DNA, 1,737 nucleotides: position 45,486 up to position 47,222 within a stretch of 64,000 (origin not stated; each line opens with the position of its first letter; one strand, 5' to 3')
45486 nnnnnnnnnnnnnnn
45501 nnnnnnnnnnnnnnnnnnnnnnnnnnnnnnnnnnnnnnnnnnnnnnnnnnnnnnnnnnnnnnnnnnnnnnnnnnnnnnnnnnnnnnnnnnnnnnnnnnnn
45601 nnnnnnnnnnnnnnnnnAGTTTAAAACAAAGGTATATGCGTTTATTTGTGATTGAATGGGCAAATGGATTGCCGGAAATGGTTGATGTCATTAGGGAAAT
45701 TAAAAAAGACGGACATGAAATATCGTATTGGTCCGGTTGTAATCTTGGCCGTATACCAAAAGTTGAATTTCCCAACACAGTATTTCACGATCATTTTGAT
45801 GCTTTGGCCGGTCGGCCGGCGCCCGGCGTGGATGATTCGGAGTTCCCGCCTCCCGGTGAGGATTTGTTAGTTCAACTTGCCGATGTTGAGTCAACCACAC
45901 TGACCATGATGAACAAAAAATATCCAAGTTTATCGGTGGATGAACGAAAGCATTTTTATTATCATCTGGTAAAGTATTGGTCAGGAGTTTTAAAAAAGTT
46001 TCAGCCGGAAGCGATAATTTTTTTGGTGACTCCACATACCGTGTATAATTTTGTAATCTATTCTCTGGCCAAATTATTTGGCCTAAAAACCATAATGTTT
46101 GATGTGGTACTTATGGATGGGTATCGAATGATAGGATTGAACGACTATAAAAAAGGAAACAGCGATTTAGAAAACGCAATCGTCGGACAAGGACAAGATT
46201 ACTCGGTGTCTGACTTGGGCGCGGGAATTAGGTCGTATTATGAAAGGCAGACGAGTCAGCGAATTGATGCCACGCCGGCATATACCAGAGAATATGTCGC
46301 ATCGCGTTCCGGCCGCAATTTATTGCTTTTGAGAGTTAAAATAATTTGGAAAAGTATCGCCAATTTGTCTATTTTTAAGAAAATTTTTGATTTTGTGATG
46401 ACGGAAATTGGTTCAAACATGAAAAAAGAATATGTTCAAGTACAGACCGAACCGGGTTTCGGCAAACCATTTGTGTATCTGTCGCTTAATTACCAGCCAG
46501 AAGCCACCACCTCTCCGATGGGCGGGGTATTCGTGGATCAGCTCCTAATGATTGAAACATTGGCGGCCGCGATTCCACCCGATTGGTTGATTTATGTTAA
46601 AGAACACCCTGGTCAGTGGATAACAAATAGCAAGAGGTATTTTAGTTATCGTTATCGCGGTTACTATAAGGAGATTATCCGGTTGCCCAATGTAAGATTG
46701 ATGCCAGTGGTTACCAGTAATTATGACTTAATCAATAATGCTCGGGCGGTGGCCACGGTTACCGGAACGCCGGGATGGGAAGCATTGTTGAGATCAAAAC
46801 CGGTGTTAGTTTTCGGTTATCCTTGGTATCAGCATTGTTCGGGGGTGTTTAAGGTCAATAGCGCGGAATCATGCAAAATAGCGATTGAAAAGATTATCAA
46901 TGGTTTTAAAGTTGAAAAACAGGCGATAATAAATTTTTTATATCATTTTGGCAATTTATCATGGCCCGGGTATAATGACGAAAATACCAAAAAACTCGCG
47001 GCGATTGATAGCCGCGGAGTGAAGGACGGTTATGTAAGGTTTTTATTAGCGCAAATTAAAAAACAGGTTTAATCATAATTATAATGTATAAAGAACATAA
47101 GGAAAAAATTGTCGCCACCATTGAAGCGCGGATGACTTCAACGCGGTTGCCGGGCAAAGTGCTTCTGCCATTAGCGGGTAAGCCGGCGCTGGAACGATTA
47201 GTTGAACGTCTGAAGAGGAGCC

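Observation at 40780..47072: Inverted pair of Capsule_synth (KpsC/KpsS-like) paralogs flanking a B12-rSAM and an MsbA/PglK-type exporter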

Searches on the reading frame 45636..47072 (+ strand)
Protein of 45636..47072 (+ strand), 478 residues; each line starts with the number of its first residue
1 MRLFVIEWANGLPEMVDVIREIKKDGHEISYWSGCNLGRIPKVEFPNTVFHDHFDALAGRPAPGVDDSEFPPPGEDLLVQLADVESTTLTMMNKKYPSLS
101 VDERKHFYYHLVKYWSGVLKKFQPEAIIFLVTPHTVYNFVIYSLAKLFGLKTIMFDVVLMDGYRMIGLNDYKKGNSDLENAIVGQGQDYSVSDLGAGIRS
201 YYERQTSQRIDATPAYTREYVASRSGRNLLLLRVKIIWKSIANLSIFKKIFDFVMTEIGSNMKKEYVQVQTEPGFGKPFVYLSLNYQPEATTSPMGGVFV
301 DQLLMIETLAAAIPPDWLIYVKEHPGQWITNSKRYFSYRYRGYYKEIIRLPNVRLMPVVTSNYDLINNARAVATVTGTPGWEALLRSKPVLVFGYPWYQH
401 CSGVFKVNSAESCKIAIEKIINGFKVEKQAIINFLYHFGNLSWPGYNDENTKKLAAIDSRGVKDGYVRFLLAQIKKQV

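Call 3: search_protein_families(library=pfam, proteins=[window:45636-47072:+], max_evalue=0.01)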
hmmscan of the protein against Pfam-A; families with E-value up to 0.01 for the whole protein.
window:45636-47072:+ (478 aa): 1 family
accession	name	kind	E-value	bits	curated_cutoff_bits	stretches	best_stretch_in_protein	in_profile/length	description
PF05159.20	Capsule_synth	-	5.7e-09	36.3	20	1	296-404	167-271/310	Capsule polysaccharide biosynthesis protein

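Call 6: search_protein_families(library=ncbifam, proteins=[window:45636-47072:+], max_evalue=0.001)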
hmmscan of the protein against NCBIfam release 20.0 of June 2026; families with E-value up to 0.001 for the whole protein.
window:45636-47072:+ (478 aa): 1 family
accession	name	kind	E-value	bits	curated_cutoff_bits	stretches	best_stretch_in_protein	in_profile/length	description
NF046086.1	BFO_1060_trans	domain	1.3e-05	24.5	200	1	314-423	218-324/365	BFO_1060 family glycosyltransferase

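Call 7: search_solved_structures(query=window:45636-47072:+, max_evalue=10, show_alignments=3)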
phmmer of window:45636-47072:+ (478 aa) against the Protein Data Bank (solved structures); distinct sequences matched with E-value up to 10: 5.
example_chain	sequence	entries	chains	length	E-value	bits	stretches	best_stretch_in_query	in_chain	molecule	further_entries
8fuw_A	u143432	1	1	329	5.1e-06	28.5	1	315-399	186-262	Capsule polysaccharide export protein KpsC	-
8fux_A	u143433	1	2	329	5.1e-06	28.5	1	315-399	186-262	Capsule polysaccharide export protein KpsC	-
6mgc_A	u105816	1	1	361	5.9e-06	28.3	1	315-399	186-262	Capsule polysaccharide export protein KpsC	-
6mgd_A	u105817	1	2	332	0.00028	22.7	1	338-401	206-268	Capsular polysaccharide export system protein KpsC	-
6mgb_A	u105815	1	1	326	0.064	15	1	315-399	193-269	Capsular polysaccharide export system protein KpsC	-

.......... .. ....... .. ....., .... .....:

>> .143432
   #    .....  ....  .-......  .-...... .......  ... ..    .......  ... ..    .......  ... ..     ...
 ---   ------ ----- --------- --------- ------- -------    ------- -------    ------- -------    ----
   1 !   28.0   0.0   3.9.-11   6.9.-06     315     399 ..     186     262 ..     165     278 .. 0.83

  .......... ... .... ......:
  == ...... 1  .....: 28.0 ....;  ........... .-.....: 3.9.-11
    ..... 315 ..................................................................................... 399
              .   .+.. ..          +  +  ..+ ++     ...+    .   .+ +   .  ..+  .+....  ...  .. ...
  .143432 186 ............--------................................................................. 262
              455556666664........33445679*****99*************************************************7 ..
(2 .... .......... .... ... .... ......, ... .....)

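Call 11: find_homologous_proteins(query=window:45636-47072:+)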
Query window:45636-47072:+ (478 aa): 600 proteins with E <= 0.001 among 8000 candidates; the best 120 are listed.
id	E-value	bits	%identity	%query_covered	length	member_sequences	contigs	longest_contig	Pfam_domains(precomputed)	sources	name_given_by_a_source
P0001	1.4e-259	880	78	100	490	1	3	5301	PF05159.21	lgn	-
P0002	1.6e-220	751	67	99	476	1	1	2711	PF05159.21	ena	-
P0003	3.3e-164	565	51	100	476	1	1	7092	PF05159.21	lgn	-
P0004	3.0e-162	559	50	100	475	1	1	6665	PF05159.21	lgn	-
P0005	2.2e-160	552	50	100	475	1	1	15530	PF05159.21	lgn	-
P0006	2.3e-153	529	49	100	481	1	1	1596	PF05159.21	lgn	-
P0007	4.8e-153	528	48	100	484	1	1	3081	PF05159.21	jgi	jgi:hypothetical protein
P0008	2.0e-150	520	49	99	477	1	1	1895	PF05159.21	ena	-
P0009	1.4e-148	514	48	99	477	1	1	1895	PF05159.21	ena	-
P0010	3.1e-148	512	47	99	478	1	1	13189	PF05159.21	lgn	-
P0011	7.3e-146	505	47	100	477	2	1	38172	PF05159.21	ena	-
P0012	1.5e-144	500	49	95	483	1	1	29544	PF05159.21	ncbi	-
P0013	1.4e-143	497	48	96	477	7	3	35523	PF05159.21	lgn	-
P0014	1.1e-142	494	44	100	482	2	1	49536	PF05159.21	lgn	-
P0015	1.4e-142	494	47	99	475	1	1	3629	PF05159.21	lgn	-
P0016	1.4e-142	494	48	96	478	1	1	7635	PF05159.21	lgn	-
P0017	1.6e-142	494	50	97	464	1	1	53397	PF05159.21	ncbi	-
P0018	4.2e-142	492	46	96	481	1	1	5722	PF05159.21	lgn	-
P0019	9.4e-142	491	47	96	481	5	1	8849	PF05159.21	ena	-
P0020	3.7e-141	489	47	100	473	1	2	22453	PF05159.21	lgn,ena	-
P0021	7.1e-141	488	46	99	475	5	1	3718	PF05159.21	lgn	-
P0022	1.0e-140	488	46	96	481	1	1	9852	PF05159.21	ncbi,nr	ncbi:MAG: hypothetical protein Q7S09_03495 [bacterium]|nr:hypothetical protein [bacterium]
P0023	1.4e-140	487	46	100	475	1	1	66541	PF05159.21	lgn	-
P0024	2.5e-140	486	46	100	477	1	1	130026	PF05159.21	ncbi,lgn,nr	ncbi:MAG: hypothetical protein Q8P07_06225 [bacterium]|nr:hypothetical protein [bacterium]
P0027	2.1e-139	483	47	94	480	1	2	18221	PF05159.21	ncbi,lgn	-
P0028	3.2e-139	483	47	100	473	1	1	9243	PF05159.21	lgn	-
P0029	6.5e-139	482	46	100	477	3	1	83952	PF05159.21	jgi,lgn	jgi:hypothetical protein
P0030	8.3e-139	481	49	97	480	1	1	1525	PF05159.21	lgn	-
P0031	1.6e-138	480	45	100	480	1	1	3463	PF05159.21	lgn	-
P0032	3.1e-138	479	46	100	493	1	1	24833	PF05159.21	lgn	-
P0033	4.7e-138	479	45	96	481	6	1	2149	PF05159.21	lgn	-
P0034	1.1e-137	478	44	100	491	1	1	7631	PF05159.21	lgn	-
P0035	1.3e-137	477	46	96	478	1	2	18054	PF05159.21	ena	-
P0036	4.9e-137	475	47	96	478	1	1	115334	PF05159.21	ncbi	-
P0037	5.4e-137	475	47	99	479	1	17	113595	PF05159.21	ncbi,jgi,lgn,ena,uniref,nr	ncbi:hypothetical protein A2926_03510 [Candidatus Giovannonibacteria bacterium RIFCSPLOWO2_01_FULL_4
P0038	7.7e-137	475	47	100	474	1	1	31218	PF05159.21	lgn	-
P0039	8.3e-137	475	46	99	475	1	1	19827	PF05159.21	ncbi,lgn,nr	ncbi:MAG: hypothetical protein HY983_00780 [Candidatus Magasanikbacteria bacterium]|nr:hypothetical 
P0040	1.4e-136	474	45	100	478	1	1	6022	PF05159.21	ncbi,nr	ncbi:MAG: hypothetical protein EXS55_04900 [Candidatus Magasanikbacteria bacterium]|nr:hypothetical 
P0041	2.0e-136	473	46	100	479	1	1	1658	PF05159.21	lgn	-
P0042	2.1e-136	473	45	100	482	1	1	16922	PF05159.21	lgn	-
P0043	2.3e-136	473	44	100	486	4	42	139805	PF05159.21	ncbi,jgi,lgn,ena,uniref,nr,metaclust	ncbi:hypothetical protein A3G55_00425 [Candidatus Giovannonibacteria bacterium RIFCSPLOWO2_12_FULL_4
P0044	7.5e-136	472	45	96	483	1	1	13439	PF05159.21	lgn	-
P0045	8.1e-136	471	46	100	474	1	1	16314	PF05159.21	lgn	-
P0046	1.5e-135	471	45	100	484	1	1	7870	PF05159.21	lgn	-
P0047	2.4e-135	470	45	100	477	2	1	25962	PF05159.21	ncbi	-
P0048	7.0e-135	468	45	97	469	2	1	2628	PF05159.21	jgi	-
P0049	8.9e-135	468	47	96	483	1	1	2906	PF05159.21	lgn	-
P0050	1.7e-134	467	45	93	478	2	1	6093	PF05159.21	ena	-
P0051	1.9e-134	467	44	100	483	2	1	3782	PF05159.21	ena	-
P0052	5.1e-134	466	46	99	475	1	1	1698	PF05159.21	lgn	-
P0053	7.1e-134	465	46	100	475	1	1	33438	PF05159.21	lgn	-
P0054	7.2e-134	465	44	99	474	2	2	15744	PF05159.21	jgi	jgi:hypothetical protein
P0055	8.8e-134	465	46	100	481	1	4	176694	PF05159.21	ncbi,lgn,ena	-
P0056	1.6e-133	464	46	100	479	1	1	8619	PF05159.21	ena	-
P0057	2.6e-133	463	47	97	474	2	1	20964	PF05159.21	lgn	-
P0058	2.6e-133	463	46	96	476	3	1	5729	PF05159.21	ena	-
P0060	3.2e-133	463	44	100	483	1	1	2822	PF05159.21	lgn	-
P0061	7.0e-133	462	45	95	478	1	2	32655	PF05159.21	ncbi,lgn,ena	-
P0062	9.4e-133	461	45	95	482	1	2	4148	PF05159.21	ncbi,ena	-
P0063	1.0e-132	461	46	96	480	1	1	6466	PF05159.21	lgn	-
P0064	1.3e-132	461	43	96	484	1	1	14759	PF05159.21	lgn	-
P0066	2.6e-132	460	45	99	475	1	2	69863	PF05159.21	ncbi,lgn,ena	-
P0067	2.9e-132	460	43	100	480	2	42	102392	PF05159.21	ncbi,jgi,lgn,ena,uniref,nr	ncbi:MAG: hypothetical protein A2W52_01020 [Candidatus Taylorbacteria bacterium RIFCSPHIGHO2_02_49_2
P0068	3.0e-132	460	49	94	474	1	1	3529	PF05159.21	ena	-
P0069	3.6e-132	459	45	99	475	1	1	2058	PF05159.21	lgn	-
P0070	4.7e-132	459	44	100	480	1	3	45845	PF05159.21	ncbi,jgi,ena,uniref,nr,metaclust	ncbi:MAG: hypothetical protein UX10_C0006G0005 [Candidatus Magasanikbacteria bacterium GW2011_GWA2_4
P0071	6.6e-132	459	46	99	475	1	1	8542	PF05159.21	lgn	-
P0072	8.8e-132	458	45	99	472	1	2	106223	PF05159.21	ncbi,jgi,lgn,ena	-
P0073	9.9e-132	458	44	96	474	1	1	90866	PF05159.21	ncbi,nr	ncbi:MAG: hypothetical protein Q7S73_03225 [bacterium]|nr:hypothetical protein [bacterium]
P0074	1.0e-131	458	44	99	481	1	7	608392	PF05159.21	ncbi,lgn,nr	ncbi:MAG: hypothetical protein HYY86_00730 [Candidatus Harrisonbacteria bacterium]|nr:hypothetical p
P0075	2.0e-131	457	46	96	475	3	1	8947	PF05159.21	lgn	-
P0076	2.6e-131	457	43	100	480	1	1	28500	PF05159.21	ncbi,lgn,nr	ncbi:MAG: hypothetical protein PHP03_03080 [Candidatus Pacebacteria bacterium]|nr:hypothetical prote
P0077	2.7e-131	457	44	100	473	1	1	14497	PF05159.21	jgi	jgi:hypothetical protein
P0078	2.9e-131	456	43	100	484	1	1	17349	PF05159.21,PF22245.4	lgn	-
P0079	4.2e-131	456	46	95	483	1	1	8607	PF05159.21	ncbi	-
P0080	4.7e-131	456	44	100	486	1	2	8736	PF05159.21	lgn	-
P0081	6.6e-131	455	47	93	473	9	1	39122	PF05159.21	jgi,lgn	-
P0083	1.0e-130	455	47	93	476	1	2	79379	PF05159.21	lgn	-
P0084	1.2e-130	454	43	100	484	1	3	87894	PF05159.21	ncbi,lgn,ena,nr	ncbi:MAG: hypothetical protein EXS51_00375 [Candidatus Taylorbacteria bacterium]|nr:hypothetical pro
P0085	1.4e-130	454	45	96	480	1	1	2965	PF05159.21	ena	-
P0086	2.0e-130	454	44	99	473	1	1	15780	PF05159.21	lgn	-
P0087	2.1e-130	454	45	100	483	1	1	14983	PF05159.21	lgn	-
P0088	2.3e-130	453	45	96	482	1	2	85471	PF05159.21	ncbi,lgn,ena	-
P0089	3.0e-130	453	45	100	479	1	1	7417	PF05159.21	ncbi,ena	-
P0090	4.5e-130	452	46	93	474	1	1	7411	PF05159.21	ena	-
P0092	6.7e-130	452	47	93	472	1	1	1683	PF05159.21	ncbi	-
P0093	1.7e-129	451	44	100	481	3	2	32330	PF05159.21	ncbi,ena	-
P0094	2.1e-129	450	44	100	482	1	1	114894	PF05159.21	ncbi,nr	ncbi:MAG: hypothetical protein Q7R93_03290 [bacterium]|nr:hypothetical protein [bacterium]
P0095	2.1e-129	450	44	100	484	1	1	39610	PF05159.21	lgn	-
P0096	3.1e-129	450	44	96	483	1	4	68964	PF05159.21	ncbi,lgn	-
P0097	3.4e-129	450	43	100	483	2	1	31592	PF05159.21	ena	-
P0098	3.7e-129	449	44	100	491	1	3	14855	PF05159.21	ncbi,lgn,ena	ncbi:MAG: hypothetical protein AAB890_02605 [Patescibacteria group bacterium]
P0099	6.3e-129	449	45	95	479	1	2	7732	PF05159.21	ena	-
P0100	6.4e-129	449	46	93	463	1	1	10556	PF05159.21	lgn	-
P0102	7.2e-129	449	45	92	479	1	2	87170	PF05159.21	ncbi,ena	ncbi:MAG: hypothetical protein AAB378_00685 [Patescibacteria group bacterium]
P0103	7.4e-129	448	48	91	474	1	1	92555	PF05159.21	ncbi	-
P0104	1.0e-128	448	45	100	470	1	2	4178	PF05159.21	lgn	-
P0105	1.3e-128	448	46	96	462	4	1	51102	PF05159.21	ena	-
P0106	1.9e-128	447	45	92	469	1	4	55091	PF05159.21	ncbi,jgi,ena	ncbi:MAG TPA: hypothetical protein VJH05_01065 [Candidatus Paceibacterota bacterium]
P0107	2.4e-128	447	44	100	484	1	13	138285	PF05159.21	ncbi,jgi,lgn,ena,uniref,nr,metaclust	ncbi:MAG: hypothetical protein A3I89_01945 [Candidatus Harrisonbacteria bacterium RIFCSPLOWO2_02_FUL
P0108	2.5e-128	447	45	92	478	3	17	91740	PF05159.21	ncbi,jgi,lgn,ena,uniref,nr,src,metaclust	ncbi:hypothetical protein A2662_02645 [Candidatus Giovannonibacteria bacterium RIFCSPHIGHO2_01_FULL_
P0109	3.1e-128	446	48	92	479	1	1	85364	PF05159.21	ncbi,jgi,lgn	ncbi:MAG: hypothetical protein WC323_00075 [Patescibacteria group bacterium]|jgi:hypothetical protei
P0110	4.1e-128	446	44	99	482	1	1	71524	PF05159.21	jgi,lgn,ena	-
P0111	5.6e-128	446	42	99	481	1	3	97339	PF05159.21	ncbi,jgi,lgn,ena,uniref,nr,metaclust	ncbi:MAG: hypothetical protein A2909_00890 [Candidatus Tagabacteria bacterium RIFCSPLOWO2_01_FULL_39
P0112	1.2e-127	445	45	100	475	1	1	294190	PF05159.21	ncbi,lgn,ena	-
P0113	1.2e-127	444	46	96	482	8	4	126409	PF05159.21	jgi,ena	-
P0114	1.3e-127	444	47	96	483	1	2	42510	PF05159.21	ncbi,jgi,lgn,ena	-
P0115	1.8e-127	444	46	100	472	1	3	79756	PF05159.21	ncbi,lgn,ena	-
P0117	2.2e-127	444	47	89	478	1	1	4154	PF05159.21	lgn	-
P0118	3.2e-127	443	45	93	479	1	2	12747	PF05159.21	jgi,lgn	-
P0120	6.0e-127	442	43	99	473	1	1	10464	PF05159.21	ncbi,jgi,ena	ncbi:MAG: hypothetical protein WCV41_01185 [Patescibacteria group bacterium]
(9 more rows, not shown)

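Call 17: find_encoding_contigs(protein=P0074, flank=10000, max_places=1)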
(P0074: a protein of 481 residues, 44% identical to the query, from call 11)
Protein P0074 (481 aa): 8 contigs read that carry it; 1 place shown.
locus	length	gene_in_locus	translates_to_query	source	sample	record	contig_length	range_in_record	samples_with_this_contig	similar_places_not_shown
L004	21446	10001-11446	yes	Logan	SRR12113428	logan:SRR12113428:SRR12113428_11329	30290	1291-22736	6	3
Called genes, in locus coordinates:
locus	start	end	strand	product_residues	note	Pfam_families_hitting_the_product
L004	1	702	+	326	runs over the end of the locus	PF00389:2-Hacid_dh, PF02826:2-Hacid_dh_C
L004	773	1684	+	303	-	PF04199:Cyclase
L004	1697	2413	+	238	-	PF02348:CTP_transf_3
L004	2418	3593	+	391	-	PF02746:MR_MLE_N, PF13378:MR_MLE_C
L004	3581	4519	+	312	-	PF00389:2-Hacid_dh, PF02826:2-Hacid_dh_C, PF03446:NAD_binding_2 (weak)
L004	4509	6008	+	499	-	PF00892:EamA (faint), PF08282:Hydrolase_3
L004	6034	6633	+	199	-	-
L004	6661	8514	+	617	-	PF00664:ABC_membrane, PF02463:SMC_N (weak), PF00005:ABC_tran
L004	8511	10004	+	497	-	PF05159:Capsule_synth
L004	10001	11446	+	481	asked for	PF05159:Capsule_synth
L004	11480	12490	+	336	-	PF03102:NeuB, PF08666:SAF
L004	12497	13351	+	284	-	-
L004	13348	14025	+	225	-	PF02348:CTP_transf_3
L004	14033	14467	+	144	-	PF14602:Hexapep_2 (faint), PF00132:Hexapep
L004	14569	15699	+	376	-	PF00155:Aminotran_1_2 (faint), PF01041:DegT_DnrJ_EryC1, PF01053:Cys_Met_Meta_PP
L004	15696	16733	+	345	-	PF01073:3Beta_HSD, PF01370:Epimerase, PF02719:Polysacc_synt_2, PF04321:RmlD_sub_bind, PF05368:NmrA, PF16363:GDP_Man_Dehyd, PF07993:NAD_binding_4, PF13460:NAD_binding_10, +2 more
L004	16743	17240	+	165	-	PF06130:PTAC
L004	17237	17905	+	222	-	PF02698:DUF218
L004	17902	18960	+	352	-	PF03102:NeuB, PF08666:SAF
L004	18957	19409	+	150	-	PF00132:Hexapep (weak), PF14602:Hexapep_2 (weak)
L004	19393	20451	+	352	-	PF01041:DegT_DnrJ_EryC1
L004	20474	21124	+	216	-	PF13489:Methyltransf_23, PF01209:Ubie_methyltran, PF05175:MTS (weak), PF07021:MetW (weak), PF13847:Methyltransf_31, PF08241:Methyltransf_11, PF08242:Methyltransf_12, PF13649:Methyltransf_25, +2 more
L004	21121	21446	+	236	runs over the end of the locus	PF08889:WbqC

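Call 18: find_encoding_contigs(protein=P0112, flank=10000, max_places=1)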
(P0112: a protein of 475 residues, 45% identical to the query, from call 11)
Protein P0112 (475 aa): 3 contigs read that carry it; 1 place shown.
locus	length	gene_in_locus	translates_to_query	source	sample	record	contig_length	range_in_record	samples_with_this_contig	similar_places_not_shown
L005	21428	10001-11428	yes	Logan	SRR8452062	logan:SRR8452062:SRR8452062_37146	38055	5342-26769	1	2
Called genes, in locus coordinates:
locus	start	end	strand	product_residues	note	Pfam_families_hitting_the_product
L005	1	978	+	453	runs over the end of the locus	PF02397:Bac_transf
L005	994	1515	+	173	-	PF13302:Acetyltransf_3, PF13420:Acetyltransf_4, PF13523:Acetyltransf_8, PF00583:Acetyltransf_1, PF13508:Acetyltransf_7 (weak)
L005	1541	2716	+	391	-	PF01041:DegT_DnrJ_EryC1, PF00155:Aminotran_1_2, PF01053:Cys_Met_Meta_PP (weak), PF01212:Beta_elim_lyase (weak)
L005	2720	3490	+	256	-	PF00106:adh_short, PF01073:3Beta_HSD (weak), PF01370:Epimerase, PF08659:KR, PF13561:adh_short_C2, PF16363:GDP_Man_Dehyd (weak)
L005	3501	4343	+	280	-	PF03102:NeuB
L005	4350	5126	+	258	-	PF05114:MbnB_TglH_ChrH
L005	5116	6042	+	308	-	PF00551:Formyl_trans_N, PF02911:Formyl_trans_C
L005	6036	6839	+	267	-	PF02348:CTP_transf_3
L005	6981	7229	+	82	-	PF12728:HTH_17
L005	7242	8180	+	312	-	PF01073:3Beta_HSD, PF01370:Epimerase, PF16363:GDP_Man_Dehyd, PF13460:NAD_binding_10 (weak)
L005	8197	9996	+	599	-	PF00664:ABC_membrane (weak), PF02463:SMC_N (weak), PF00005:ABC_tran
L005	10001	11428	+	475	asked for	PF05159:Capsule_synth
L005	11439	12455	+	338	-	PF00106:adh_short (weak), PF04321:RmlD_sub_bind (weak), PF05368:NmrA, PF01073:3Beta_HSD, PF01370:Epimerase, PF02719:Polysacc_synt_2, PF13460:NAD_binding_10, PF16363:GDP_Man_Dehyd, +2 more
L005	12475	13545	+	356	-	PF03102:NeuB, PF08666:SAF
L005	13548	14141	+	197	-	PF02698:DUF218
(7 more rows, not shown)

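Call 19: find_encoding_contigs(protein=P0014, flank=10000, max_places=1)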
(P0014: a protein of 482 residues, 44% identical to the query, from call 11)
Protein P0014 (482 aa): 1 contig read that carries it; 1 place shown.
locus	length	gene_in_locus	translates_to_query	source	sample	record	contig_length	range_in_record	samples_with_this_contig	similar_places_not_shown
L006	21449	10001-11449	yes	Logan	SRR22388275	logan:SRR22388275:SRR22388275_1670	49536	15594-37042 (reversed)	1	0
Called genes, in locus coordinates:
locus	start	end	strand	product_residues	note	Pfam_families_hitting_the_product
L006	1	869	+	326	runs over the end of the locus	PF00583:Acetyltransf_1, PF13673:Acetyltransf_10 (weak), PF13508:Acetyltransf_7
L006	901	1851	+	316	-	PF01522:Polysacc_deac_1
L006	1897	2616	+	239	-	PF02348:CTP_transf_3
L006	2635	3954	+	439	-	PF00202:Aminotran_3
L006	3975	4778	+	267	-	PF00106:adh_short, PF01370:Epimerase (weak), PF08659:KR (weak), PF13561:adh_short_C2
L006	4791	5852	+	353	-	PF03102:NeuB, PF08666:SAF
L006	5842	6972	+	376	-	PF02350:Epimerase_2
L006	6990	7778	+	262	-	PF01209:Ubie_methyltran, PF05401:NodS (weak), PF03848:TehB (weak), PF13489:Methyltransf_23, PF13847:Methyltransf_31, PF08241:Methyltransf_11, PF08242:Methyltransf_12, PF13649:Methyltransf_25, +2 more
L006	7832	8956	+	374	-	PF01041:DegT_DnrJ_EryC1, PF00155:Aminotran_1_2 (weak), PF01053:Cys_Met_Meta_PP (weak)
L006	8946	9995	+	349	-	PF00106:adh_short, PF01073:3Beta_HSD, PF01370:Epimerase, PF02719:Polysacc_synt_2, PF04321:RmlD_sub_bind, PF05368:NmrA, PF08659:KR, PF16363:GDP_Man_Dehyd, +3 more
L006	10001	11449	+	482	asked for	PF05159:Capsule_synth (weak)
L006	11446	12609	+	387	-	-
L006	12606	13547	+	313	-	PF03102:NeuB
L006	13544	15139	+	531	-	PF02348:CTP_transf_3, PF01209:Ubie_methyltran, PF13489:Methyltransf_23, PF13847:Methyltransf_31, PF08241:Methyltransf_11, PF08242:Methyltransf_12, PF13649:Methyltransf_25, PF05148:Methyltransf_8 (weak)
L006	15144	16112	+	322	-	PF00389:2-Hacid_dh, PF02826:2-Hacid_dh_C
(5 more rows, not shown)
